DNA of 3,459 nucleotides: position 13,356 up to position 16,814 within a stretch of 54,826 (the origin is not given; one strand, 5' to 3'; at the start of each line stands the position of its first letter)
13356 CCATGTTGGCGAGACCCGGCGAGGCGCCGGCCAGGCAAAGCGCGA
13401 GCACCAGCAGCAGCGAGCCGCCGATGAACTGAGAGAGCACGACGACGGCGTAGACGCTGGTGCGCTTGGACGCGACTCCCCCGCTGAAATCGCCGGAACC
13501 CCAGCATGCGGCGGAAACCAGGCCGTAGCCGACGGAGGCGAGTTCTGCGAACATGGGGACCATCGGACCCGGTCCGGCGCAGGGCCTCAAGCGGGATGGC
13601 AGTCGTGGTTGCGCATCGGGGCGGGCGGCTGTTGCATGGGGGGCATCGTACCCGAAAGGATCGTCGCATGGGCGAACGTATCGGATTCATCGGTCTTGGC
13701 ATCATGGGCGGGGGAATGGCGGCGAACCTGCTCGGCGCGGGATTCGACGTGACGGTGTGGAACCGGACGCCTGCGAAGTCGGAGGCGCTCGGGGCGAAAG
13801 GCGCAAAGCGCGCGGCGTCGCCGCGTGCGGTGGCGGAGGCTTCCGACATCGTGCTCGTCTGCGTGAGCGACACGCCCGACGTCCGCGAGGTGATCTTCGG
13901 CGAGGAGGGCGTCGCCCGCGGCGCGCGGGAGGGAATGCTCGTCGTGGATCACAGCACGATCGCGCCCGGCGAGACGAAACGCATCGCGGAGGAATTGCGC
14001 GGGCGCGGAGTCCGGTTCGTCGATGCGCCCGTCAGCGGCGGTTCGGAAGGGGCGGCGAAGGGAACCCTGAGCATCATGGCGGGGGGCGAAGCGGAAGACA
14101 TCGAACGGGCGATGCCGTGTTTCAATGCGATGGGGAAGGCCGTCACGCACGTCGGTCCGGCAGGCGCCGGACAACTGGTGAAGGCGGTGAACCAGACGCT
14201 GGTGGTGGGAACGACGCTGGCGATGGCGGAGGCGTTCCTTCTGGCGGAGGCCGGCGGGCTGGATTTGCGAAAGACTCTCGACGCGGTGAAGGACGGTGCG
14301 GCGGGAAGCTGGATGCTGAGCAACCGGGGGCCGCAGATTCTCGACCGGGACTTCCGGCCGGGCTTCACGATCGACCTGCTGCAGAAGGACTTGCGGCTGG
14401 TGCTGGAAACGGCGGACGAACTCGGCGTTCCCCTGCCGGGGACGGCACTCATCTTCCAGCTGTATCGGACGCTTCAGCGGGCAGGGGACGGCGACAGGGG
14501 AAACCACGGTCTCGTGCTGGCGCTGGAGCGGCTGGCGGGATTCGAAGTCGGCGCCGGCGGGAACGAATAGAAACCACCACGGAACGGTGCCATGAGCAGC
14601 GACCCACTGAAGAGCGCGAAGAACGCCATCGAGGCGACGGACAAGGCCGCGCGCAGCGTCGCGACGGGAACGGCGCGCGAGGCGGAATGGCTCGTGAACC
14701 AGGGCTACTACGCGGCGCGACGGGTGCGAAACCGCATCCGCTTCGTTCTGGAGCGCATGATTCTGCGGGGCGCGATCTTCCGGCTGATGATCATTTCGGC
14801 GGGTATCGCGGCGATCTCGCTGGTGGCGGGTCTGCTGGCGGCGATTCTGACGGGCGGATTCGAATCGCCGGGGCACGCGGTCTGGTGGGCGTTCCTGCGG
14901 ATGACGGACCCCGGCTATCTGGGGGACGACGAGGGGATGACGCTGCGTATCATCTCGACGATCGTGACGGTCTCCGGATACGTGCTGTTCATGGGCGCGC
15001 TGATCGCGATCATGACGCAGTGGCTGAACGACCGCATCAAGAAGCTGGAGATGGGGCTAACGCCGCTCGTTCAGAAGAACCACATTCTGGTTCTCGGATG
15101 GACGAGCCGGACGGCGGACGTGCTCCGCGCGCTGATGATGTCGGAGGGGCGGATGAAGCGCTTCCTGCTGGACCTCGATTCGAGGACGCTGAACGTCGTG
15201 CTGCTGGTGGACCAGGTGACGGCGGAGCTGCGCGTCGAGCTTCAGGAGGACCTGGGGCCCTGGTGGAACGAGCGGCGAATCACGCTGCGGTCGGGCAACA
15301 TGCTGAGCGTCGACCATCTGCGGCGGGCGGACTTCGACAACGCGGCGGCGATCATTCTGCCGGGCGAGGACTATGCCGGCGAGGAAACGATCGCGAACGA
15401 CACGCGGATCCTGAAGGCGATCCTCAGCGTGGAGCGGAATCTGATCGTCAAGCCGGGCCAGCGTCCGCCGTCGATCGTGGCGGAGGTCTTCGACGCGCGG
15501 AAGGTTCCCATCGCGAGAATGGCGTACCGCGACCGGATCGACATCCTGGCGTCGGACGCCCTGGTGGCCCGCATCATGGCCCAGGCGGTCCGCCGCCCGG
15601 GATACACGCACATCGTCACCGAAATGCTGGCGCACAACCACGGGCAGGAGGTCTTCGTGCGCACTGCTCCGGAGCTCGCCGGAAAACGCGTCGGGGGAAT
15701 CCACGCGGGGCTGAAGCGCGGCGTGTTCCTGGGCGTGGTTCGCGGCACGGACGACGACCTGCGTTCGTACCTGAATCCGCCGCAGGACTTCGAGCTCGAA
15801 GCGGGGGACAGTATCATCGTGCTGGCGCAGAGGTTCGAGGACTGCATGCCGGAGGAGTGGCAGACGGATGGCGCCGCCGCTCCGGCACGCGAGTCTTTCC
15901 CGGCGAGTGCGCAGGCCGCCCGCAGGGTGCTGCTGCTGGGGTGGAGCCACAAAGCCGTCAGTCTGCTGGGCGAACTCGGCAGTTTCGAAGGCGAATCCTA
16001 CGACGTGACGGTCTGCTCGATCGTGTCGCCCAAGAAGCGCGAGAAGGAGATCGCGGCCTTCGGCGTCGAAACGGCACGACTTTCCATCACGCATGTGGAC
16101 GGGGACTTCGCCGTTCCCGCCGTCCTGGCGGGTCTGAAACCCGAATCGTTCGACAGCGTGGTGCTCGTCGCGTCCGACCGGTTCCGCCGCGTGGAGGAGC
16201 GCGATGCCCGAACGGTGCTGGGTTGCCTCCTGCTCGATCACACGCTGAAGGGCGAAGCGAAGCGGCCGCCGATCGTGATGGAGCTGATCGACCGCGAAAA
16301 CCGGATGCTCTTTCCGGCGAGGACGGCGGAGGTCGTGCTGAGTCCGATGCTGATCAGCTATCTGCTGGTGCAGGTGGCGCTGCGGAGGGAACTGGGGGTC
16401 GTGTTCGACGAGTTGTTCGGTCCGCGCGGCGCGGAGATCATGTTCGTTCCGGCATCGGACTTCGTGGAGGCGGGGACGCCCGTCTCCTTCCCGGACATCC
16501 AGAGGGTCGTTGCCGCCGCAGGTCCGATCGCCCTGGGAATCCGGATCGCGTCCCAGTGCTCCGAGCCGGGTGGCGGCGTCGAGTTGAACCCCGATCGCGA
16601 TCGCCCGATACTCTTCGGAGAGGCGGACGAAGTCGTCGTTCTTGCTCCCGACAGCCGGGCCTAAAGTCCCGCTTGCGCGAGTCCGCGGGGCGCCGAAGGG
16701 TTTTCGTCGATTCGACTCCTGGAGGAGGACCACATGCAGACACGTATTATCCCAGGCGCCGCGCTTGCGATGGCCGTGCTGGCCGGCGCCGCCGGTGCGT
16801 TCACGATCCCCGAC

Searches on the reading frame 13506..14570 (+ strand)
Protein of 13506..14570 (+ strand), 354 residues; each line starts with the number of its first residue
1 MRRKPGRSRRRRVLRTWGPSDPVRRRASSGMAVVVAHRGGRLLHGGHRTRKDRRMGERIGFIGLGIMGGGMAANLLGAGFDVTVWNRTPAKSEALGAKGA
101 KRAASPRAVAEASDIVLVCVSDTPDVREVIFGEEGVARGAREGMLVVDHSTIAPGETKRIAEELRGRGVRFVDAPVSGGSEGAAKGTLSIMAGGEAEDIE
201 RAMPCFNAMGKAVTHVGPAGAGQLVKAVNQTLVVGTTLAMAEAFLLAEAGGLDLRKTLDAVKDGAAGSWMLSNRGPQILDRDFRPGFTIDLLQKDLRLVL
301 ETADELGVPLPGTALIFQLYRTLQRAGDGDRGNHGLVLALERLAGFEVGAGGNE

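Call 61: search_protein_families(library=pfam, proteins=[window:13506-14570:+], max_evalue=0.0001)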
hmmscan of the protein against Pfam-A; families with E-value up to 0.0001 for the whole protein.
window:13506-14570:+ (354 aa): 6 families
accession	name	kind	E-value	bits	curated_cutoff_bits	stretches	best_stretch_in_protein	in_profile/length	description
PF03446.21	NAD_binding_2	-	5.2e-56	189.5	21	1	58-217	1-161/161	NAD binding domain of 6-phosphogluconate dehydrogenase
PF14833.11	NAD_binding_11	-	3.9e-37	127.7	30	1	220-337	1-119/122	NAD-binding of NADP-dependent 3-hydroxyisobutyrate dehydrogenase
PF02826.25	2-Hacid_dh_C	-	1.3e-08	34.8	25.1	1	46-130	26-109/178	D-isomer specific 2-hydroxyacid dehydrogenase, NAD binding domain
PF03807.23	F420_oxidored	-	1.9e-08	35.2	21.6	1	58-121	1-68/94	NADP oxidoreductase coenzyme F420-dependent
PF01488.26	Shikimate_DH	-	1.2e-05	25.9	24.3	1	56-148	12-110/138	Shikimate / quinate 5-dehydrogenase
PF02558.23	ApbA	-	3.5e-05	23.9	22.2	1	59-120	1-74/150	Ketopantoate reductase PanE/ApbA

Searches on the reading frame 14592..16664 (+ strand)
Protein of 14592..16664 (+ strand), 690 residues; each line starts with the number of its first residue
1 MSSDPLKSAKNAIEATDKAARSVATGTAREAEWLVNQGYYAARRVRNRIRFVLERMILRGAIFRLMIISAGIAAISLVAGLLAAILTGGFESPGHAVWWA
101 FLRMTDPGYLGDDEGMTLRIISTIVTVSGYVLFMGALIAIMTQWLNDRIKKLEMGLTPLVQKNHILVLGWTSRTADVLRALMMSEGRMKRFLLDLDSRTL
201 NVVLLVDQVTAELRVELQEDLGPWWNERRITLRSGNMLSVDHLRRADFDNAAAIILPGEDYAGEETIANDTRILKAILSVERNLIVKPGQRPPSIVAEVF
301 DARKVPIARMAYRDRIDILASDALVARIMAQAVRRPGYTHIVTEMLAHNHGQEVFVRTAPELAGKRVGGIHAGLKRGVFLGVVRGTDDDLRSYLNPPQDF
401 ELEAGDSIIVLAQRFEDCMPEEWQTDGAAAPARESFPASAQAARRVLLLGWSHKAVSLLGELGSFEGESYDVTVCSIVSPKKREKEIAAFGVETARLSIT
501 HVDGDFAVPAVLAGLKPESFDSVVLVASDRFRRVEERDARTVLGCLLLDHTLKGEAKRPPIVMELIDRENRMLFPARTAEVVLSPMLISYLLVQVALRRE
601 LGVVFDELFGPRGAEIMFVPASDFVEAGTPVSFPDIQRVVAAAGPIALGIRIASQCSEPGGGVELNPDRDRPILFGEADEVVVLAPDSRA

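Call 61: search_protein_families(library=pfam, proteins=[window:14592-16664:+], max_evalue=0.0001)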
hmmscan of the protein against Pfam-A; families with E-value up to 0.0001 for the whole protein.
window:14592-16664:+ (690 aa): 1 family
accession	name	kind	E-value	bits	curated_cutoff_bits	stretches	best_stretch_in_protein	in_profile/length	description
PF06241.17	Castor_Poll_mid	-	4.7e-15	55.9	26.7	1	324-420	3-96/104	Castor and Pollux, part of voltage-gated ion channel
